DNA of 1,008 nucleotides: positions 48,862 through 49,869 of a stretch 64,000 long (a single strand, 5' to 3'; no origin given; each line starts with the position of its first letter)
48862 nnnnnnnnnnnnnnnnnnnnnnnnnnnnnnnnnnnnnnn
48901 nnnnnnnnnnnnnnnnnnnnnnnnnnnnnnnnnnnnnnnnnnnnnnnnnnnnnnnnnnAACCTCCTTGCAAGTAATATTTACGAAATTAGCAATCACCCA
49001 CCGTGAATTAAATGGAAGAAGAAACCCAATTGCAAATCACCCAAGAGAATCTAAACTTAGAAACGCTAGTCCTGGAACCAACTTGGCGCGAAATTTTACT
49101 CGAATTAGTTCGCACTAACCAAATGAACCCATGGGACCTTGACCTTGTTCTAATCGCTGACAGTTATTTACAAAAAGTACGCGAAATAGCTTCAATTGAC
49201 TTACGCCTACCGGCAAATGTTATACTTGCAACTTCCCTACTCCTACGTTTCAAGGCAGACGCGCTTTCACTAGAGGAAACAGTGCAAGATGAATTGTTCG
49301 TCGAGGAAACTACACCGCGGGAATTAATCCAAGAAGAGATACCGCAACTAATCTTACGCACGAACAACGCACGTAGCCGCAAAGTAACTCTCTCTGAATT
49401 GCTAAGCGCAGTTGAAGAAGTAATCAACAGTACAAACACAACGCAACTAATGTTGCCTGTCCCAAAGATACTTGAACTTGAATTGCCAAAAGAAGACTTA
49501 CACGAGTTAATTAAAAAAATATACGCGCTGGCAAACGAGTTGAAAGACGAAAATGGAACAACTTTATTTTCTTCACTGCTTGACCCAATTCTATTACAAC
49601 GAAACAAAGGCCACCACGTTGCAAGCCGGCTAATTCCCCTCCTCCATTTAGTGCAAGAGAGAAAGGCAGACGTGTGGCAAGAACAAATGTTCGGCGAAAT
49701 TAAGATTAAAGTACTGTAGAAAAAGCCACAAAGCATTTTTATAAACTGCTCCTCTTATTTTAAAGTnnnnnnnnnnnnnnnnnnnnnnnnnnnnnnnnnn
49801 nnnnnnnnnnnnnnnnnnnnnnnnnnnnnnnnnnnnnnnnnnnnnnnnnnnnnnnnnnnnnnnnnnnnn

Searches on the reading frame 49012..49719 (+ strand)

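Call 81: search_protein_families(library=pfam, proteins=[window:49012-49719:+], max_evalue=0.001)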
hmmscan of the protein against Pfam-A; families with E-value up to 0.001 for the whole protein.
window:49012-49719:+ (235 aa): 1 family
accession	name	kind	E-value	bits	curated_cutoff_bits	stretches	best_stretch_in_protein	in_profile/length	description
PF02616.19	SMC_ScpA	-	8.2e-10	39.5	24.6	1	32-234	1-231/232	Segregation and condensation protein ScpA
